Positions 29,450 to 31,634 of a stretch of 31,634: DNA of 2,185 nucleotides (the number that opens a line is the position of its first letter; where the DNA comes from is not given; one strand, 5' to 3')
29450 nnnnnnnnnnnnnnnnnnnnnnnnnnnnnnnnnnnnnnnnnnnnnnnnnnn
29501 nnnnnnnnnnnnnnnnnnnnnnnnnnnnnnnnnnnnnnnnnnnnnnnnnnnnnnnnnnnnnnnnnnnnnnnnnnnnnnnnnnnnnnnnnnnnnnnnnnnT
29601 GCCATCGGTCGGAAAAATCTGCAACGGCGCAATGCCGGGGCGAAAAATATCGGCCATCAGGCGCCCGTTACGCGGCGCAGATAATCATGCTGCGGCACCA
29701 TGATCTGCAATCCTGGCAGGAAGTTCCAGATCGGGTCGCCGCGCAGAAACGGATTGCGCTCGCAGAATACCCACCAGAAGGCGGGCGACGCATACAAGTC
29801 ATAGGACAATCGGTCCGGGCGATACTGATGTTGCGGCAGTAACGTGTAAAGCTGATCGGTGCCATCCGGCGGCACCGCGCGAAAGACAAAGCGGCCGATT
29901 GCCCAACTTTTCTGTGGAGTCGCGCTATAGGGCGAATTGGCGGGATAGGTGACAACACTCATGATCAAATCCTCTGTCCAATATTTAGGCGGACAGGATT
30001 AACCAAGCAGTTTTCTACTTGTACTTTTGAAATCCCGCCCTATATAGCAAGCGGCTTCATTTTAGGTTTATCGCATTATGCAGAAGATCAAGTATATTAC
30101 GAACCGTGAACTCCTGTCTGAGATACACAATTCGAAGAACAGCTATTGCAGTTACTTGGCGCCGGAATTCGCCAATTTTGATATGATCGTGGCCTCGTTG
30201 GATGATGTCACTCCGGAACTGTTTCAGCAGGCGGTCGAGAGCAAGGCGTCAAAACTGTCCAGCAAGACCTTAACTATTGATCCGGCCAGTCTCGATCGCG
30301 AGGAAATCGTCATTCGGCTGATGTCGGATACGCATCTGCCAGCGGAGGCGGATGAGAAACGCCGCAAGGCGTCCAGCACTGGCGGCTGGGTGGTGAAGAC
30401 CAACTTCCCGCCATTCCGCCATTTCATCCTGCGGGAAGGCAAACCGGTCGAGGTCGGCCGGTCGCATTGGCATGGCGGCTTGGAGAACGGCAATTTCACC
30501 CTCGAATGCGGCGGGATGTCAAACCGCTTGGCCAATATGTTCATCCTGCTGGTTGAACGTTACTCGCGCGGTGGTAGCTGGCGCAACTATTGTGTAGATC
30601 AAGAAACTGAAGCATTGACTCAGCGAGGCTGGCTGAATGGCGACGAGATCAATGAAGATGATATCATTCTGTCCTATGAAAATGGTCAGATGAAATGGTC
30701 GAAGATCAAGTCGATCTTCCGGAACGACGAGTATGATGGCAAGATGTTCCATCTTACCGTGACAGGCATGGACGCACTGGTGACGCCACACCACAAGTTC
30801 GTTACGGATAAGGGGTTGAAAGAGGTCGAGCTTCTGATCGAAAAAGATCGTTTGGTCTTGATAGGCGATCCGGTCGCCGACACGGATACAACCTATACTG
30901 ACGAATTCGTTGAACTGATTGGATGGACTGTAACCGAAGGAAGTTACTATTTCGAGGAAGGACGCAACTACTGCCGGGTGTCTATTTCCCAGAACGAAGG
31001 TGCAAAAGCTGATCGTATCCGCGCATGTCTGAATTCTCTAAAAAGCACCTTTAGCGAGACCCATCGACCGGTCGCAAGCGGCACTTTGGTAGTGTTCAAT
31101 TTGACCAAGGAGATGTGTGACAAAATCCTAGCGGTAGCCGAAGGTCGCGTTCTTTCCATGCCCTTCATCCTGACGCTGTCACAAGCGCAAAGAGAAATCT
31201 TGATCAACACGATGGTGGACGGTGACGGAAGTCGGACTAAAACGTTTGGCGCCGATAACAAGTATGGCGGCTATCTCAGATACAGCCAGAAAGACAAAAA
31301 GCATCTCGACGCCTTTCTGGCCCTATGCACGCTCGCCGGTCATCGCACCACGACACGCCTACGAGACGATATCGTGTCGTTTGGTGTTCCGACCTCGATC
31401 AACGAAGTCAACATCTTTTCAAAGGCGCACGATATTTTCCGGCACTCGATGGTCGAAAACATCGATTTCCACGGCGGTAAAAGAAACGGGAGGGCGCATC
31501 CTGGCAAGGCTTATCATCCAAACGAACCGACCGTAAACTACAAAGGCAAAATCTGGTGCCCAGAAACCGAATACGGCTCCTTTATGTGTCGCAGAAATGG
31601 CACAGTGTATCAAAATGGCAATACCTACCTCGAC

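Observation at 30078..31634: Intein with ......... homing endonuclease inserted in a gp55-like late sigma factor gene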

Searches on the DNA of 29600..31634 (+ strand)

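Call 7: search_dna_similar(query=window:29900-31634:+, collection=phages, mode=near)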
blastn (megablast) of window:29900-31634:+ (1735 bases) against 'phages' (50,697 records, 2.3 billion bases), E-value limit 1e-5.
No match.

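Call 80: search_rna_families(source=window, start=29600, end=31634, threshold=evalue, max_evalue=1)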
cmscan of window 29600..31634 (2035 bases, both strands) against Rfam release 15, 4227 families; matches with E-value up to 1: 1.
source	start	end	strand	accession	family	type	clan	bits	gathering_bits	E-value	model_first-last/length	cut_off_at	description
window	31339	31382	-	RF01989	SECIS_3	Cis-reg;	-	20.7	63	0.19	1-59/59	no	Selenocysteine insertion sequence 3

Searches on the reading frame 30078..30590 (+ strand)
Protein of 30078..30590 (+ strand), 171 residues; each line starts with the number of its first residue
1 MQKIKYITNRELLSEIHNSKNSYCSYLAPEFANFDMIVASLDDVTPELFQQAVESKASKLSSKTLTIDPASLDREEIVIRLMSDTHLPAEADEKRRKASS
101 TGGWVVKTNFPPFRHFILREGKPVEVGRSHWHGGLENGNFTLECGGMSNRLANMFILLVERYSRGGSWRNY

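Call 4: search_protein_families(library=pfam, proteins=[window:30078-30590:+], max_evalue=1)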
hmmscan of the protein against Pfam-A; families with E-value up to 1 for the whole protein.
window:30078-30590:+ (171 aa): 0 families

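Call 5: search_protein_families(library=phrogs, proteins=[window:30078-30590:+], max_evalue=0.1)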
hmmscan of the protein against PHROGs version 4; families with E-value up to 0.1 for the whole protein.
window:30078-30590:+ (171 aa): 1 family
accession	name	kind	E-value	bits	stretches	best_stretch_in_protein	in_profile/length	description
phrog_12791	-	transcription regulation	2.2e-40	139.6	2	70-171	94-189/286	sigma factor for late transcription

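Call 6: search_protein_families(library=ncbifam, proteins=[window:30078-30590:+], max_evalue=1)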
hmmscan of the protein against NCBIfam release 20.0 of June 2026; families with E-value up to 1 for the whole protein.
window:30078-30590:+ (171 aa): 1 family
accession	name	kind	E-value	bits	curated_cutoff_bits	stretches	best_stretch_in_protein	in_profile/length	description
NF005502.0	PRK07117.1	equivalog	0.024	14.8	79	1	34-84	7-52/82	acyl carrier protein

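Call 35: search_protein_representatives(protein=window:30078-30590:+)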
Query: 171 residues. Proteins with E-value up to 0.001 (for the whole library): 511; up to 1e-10: 275; up to 1e-30: 29. The best 150 are listed.
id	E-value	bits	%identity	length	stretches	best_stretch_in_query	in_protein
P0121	3.4e-59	215.9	58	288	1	3-171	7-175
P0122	1.1e-56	207.8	52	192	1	3-171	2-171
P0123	4.9e-56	205.6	56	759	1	1-171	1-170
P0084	4.5e-55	202.5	56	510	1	4-171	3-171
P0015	2.3e-50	187.2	56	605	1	3-171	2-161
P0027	1.0e-49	185.1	56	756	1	1-171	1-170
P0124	1.5e-47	178.0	51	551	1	1-171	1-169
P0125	2.4e-46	174.1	52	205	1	2-161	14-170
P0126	7.6e-43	162.7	49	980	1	2-171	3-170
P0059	3.6e-41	157.3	52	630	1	2-171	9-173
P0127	1.0e-39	152.5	46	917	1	1-171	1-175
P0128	2.6e-38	148.0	46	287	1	3-171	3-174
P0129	2.5e-36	141.5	47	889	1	2-171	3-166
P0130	2.5e-36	141.5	43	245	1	4-171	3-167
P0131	2.6e-35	138.2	43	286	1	5-171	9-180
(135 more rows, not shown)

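Call 38: search_solved_structures(query=A2, max_evalue=10, show_alignments=3)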
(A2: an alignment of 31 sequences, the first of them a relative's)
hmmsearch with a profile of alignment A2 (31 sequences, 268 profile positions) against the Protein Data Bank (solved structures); distinct sequences matched with E-value up to 10: 3.
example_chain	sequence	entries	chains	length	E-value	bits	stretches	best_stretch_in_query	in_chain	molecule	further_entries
7d7c_F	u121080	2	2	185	5.2e-13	52.2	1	158-233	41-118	gp55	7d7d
9dvs_G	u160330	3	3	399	0.28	13.8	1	158-229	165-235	RNA polymerase sigma factor SigA1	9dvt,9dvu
8h3v_G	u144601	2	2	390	0.81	12.3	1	158-229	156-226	RNA polymerase sigma factor SigA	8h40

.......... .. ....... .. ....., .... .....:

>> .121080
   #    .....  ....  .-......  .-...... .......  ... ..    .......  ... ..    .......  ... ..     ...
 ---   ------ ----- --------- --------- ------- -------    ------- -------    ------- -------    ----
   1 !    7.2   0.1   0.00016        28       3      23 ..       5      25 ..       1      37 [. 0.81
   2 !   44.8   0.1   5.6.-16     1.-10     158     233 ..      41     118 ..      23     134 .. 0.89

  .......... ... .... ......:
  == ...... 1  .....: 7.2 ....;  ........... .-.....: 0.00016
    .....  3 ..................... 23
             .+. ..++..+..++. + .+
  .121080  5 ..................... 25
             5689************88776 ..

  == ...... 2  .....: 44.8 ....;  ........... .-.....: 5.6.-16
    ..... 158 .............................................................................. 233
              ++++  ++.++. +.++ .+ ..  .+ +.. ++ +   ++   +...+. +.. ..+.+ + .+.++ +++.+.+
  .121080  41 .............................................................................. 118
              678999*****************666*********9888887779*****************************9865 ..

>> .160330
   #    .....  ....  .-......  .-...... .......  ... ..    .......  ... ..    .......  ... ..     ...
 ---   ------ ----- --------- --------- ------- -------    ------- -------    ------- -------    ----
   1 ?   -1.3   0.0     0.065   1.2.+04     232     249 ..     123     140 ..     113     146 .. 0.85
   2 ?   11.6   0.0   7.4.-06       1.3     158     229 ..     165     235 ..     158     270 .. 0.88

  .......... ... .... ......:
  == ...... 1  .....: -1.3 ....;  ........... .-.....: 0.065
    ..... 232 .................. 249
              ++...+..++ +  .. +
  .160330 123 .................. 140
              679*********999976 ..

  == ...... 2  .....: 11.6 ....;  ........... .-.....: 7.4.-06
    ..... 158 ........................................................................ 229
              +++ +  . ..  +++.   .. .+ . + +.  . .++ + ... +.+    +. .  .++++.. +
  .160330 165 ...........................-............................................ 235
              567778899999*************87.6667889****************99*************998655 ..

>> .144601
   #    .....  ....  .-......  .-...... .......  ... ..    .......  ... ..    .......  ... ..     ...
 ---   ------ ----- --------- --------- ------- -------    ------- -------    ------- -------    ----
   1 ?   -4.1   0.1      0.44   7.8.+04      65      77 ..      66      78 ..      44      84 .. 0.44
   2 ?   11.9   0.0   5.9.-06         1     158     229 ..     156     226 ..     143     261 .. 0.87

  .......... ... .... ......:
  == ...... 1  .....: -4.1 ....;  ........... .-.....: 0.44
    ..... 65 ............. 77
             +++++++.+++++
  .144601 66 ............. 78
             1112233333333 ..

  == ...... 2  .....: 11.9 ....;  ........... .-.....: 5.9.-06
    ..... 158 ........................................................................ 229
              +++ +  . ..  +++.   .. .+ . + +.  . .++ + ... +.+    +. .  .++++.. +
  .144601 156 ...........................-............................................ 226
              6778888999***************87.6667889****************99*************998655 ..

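Call 39: search_protein_families(library=pfam, alignment_id=A2, max_evalue=1)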
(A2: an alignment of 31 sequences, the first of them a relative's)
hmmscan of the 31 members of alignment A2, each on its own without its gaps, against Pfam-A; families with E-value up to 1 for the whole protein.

A. member 1, P0121 (288 aa): 0 families

B. families by the number of members that match (of 31 scanned): 14 families
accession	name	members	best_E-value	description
PF04542.20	Sigma70_r2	6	0.001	Sigma-70 region 2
PF01315.27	Ald_Xan_dh_C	1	0.0022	Aldehyde oxidase and xanthine dehydrogenase, a/b hammerhead domain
PF18971.5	CagA_N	1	0.0024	CagA protein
PF23502.1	YdgV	1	0.06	YdgV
PF22838.1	COMMD8_HN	1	0.063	COMMD8, helical N-terminal domain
PF10087.14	DUF2325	1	0.085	Uncharacterized protein conserved in bacteria (DUF2325)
PF17288.8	Terminase_3C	1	0.086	Terminase RNAseH like domain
PF03361.19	Herpes_IE2_3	1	0.089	Herpes virus intermediate/early protein 2/3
PF19064.5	DUF5760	1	0.11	Family of unknown function (DUF5760)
PF11569.14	Homez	1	0.11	Homeodomain leucine-zipper encoding, Homez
PF08989.15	DUF1896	1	0.13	Domain of unknown function (DUF1896)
PF24675.1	NpmA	1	0.15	16S rRNA (adenine(1408)-N(1))-methyltransferase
PF14294.11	DUF4372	1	0.16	Domain of unknown function (DUF4372)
PF04452.19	Methyltrans_RNA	1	0.17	RNA methyltransferase domain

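Call 50: predict_structure(alignment_id=A4)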
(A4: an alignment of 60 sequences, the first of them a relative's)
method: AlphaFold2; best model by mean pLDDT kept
length: 288 residues; sequences in the alignment: 60
mean_pLDDT: 92.6   pTM: 0.84
mean pLDDT of the five models: 92.6, 92.5, 92.2, 92.2, 92.2
residues with pLDDT >= 90: 240; 70-90: 21; 50-70: 26; < 50: 1
segments of 3 or more residues with pLDDT < 50: none
pLDDT, mean of each block of 10 residues (from residue 1): 82 97 98 98 96 97 95 97 98 92 92 98 97 98 97 98 97 96 98 96 97 98 96 97 95 90 65 57 68
secondary structure, 60 per line:
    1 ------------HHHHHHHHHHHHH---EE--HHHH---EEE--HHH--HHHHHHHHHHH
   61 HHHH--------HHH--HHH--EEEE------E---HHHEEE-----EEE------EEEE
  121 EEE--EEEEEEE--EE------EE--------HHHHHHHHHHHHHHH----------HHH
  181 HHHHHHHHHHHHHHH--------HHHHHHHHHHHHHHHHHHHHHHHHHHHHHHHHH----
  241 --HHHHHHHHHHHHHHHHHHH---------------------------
elements in order: H13-25 H33-36 E40-42 H50-64 E83-86 E100-102 E108-110 E117-123 E126-132 H153-167 H178-195 H204-236 H243-261

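Call 54: fold_search(model_id=the predicted structure, library=pdb)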
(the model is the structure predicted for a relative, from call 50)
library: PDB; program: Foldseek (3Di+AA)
matches with E <= 10: 402; with E <= 0.001: 0
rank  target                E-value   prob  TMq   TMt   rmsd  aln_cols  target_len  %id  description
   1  7d7c_F                3.6e-03  1.00  0.28  0.58   1.5        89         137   29  CryoEM structure of gp55-dependent RNA polymerase-promoter open complex (released 2021-01-20)
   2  7w6y                  3.3e-02  0.08  0.09  0.07  23.0       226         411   15  Crystal structure of Kangiella koreensis RseP orthologue in complex with batimastat in space group P1 (released 2022-09-07)
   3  9j82_A                1.1e-01  0.08  0.11  0.09  17.8       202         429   11  Cryo-EM structure of wild type Aquifex aeolicus RseP in complex with Fab (released 2025-03-05)
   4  7w6z                  1.6e-01  0.06  0.10  0.07  22.1       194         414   15  Crystal structure of Kangiella koreensis RseP orthologue in complex with batimastat in space group P21 (released 2022-09-07)
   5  9a6w_A                2.0e-01  0.08  0.14  0.11  16.9       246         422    9  Integrative model of RASP-ECSA by crosslinking MS and deep learning (released 2024-09-18)
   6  3jx6_B                2.3e-01  0.04  0.12  0.09  20.1       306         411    9  Structure of neuronal nitric oxide synthase D597N/M336V/Y706A mutant heme domain complexed with N1-[(3' R,4' R)-4'-((6 (released 2010-05-05)
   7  5dul_A                3.1e-01  0.11  0.17  0.13  19.1       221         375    8  1-deoxy-D-xylulose 5-phosphate reductoisomerase from Yersinia pestis in complex with NADPH (released 2015-09-30)
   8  2g6j_B                3.1e-01  0.04  0.12  0.10  20.1       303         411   10  Structure of rat nNOS (L337N) heme domain (4-aminobiopterin bound) complexed with NO (released 2006-08-08)
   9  7uav_D                3.5e-01  0.08  0.12  0.22  14.8       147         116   10  Structure of Clostridium botulinum prophage Tad1 in apo state (released 2022-10-05)
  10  6pot_B                3.5e-01  0.04  0.12  0.09  21.4       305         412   10  Structure of human neuronal nitric oxide synthase R354A/G357D mutant heme domain in complex with 7-(3-(Aminomethyl)-4- (released 2020-04-29)
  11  5dul_C                3.7e-01  0.09  0.17  0.13  19.6       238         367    6  1-deoxy-D-xylulose 5-phosphate reductoisomerase from Yersinia pestis in complex with NADPH (released 2015-09-30)
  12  4jsg_A                3.7e-01  0.04  0.12  0.10  20.5       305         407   10  Structure of rat neuronal nitric oxide synthase heme domain in complex with 6-((3-(3-aminopropoxy)phenoxy)methyl)-4-me (released 2013-08-07)
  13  7uav_C                3.9e-01  0.08  0.11  0.22  14.7       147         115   10  Structure of Clostridium botulinum prophage Tad1 in apo state (released 2022-10-05)
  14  7tsc                  3.9e-01  0.03  0.11  0.10  20.3       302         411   10  Structure of rat neuronal nitric oxide synthase R349A mutant heme domain in complex with 4-methyl-6-(3-(4-methylpiperazi (released 2022-07-13)
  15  7uan                  3.9e-01  0.03  0.11  0.09  20.9       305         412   11  Structure of rat neuronal nitric oxide synthase R349A heme domain in complex with (6-(3-(4,4-difluoropiperidin-1-yl)prop (released 2022-07-13)
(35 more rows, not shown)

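Call 75: find_encoding_contigs(protein=P0121, flank=6000, max_places=2)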
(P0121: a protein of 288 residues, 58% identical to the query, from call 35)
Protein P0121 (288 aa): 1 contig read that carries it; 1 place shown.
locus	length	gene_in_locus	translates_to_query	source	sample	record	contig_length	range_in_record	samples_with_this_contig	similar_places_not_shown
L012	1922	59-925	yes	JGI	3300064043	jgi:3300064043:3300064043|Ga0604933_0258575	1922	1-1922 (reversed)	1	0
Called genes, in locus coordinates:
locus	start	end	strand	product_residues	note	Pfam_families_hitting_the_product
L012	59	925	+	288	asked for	-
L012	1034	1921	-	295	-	?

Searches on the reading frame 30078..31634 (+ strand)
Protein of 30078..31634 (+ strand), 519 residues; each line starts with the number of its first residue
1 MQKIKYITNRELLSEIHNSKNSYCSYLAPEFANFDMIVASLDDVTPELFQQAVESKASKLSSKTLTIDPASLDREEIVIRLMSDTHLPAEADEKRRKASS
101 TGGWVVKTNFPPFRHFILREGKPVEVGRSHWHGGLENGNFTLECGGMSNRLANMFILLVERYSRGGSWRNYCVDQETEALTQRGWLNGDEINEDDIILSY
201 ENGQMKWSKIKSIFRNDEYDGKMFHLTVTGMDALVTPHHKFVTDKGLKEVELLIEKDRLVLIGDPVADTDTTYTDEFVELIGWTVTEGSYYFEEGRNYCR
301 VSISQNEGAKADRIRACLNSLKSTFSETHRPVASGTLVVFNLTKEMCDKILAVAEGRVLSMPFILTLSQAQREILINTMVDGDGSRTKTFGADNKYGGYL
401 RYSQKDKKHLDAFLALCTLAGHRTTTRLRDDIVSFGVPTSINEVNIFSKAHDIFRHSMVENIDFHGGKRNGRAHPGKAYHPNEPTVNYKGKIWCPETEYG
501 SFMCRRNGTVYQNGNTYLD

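Call 4: search_protein_families(library=pfam, proteins=[window:30078-31634:+], max_evalue=1)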
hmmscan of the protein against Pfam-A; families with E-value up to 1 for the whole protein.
window:30078-31634:+ (519 aa): 1 family
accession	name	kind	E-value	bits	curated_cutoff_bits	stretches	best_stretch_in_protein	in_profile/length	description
PF14890.11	Intein_splicing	-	0.043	14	35.8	1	193-352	21-96/155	Intein splicing domain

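Call 5: search_protein_families(library=phrogs, proteins=[window:30078-31634:+], max_evalue=0.1)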
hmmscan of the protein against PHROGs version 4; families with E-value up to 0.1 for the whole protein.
window:30078-31634:+ (519 aa): 2 families
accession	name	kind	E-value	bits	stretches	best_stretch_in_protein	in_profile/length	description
phrog_12791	-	transcription regulation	1.7e-39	136.8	2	70-175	94-193/286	sigma factor for late transcription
phrog_85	-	DNA, RNA and nucleotide metabolism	0.00014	21.5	1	169-243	86-160/866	thymidylate synthase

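Call 6: search_protein_families(library=ncbifam, proteins=[window:30078-31634:+], max_evalue=1)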
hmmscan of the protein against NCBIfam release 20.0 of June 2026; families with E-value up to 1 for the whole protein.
window:30078-31634:+ (519 aa): 5 families
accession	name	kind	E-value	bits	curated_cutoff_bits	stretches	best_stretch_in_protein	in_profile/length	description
NF045703.1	rSAM_Tes_intein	exception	0.00055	17.8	1700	1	192-247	201-256/1040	tetraether lipid synthase Tes, intein-containing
NF006207.0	PRK08332.1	equivalog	0.0026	15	2400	1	228-361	954-1088/1684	vitamin B12-dependent ribonucleotide reductase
NF011418.0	PRK14845.1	equivalog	0.041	11.6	756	1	191-309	60-172/1049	translation initiation factor IF-2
NF038162.1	RtcB_rel_intein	exception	0.094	10.6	1150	1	171-261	94-189/961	intein-containing RtcB family protein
NF005502.0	PRK07117.1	equivalog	0.13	12.5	79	1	34-84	7-52/82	acyl carrier protein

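Call 14: find_homologous_proteins(query=window:30078-31634:+)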
Query window:30078-31634:+ (519 aa): 423 proteins with E <= 0.001 among 8000 candidates; the best 120 are listed.
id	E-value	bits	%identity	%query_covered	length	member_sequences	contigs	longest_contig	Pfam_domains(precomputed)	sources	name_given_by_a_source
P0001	1.4e-292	989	82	100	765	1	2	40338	-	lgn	-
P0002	3.9e-218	744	64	100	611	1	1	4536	-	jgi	jgi:hypothetical protein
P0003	2.2e-214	731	63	100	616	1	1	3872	-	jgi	jgi:hypothetical protein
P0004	8.9e-208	709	61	100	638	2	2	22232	-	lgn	-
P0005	9.0e-208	709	62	100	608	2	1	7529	-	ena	-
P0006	3.4e-206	704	61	100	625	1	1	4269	PF14890.12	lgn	-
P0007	2.6e-205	701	61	99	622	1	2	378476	-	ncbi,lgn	-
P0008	2.4e-199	682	62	93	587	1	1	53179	-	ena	-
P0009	3.9e-199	681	59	100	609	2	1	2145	-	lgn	-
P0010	1.1e-197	676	59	97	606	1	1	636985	-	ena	-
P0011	5.7e-195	667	59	100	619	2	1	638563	-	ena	-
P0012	7.4e-195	667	59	100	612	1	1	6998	-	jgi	jgi:hypothetical protein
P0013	3.0e-193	661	57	100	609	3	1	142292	-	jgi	jgi:hypothetical protein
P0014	3.8e-189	648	57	100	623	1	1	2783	-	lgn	-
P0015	5.5e-189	647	60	100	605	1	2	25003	-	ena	-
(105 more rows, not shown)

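Call 19: find_encoding_contigs(protein=P0001, flank=10000, max_places=3)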
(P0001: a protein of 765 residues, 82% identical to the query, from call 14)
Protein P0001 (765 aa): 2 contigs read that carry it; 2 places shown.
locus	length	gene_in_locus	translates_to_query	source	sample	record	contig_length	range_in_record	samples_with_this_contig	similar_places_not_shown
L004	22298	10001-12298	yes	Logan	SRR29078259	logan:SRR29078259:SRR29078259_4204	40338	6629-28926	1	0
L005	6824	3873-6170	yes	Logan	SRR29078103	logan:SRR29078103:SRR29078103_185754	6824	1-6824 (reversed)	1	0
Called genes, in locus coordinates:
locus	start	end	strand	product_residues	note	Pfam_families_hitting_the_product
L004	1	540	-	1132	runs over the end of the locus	PF27647:DUF8360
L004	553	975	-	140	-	PF04965:GPW_gp25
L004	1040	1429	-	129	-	-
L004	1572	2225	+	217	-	-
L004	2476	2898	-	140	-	-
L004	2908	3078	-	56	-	-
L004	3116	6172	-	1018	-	PF04717:Phage_base_V (faint), PF10106:DUF2345 (weak)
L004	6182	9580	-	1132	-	-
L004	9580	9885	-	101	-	-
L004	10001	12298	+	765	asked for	-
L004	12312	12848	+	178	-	PF00782:DSPc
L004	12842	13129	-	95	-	-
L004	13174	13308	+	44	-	-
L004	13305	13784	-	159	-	-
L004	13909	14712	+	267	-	-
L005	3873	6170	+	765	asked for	-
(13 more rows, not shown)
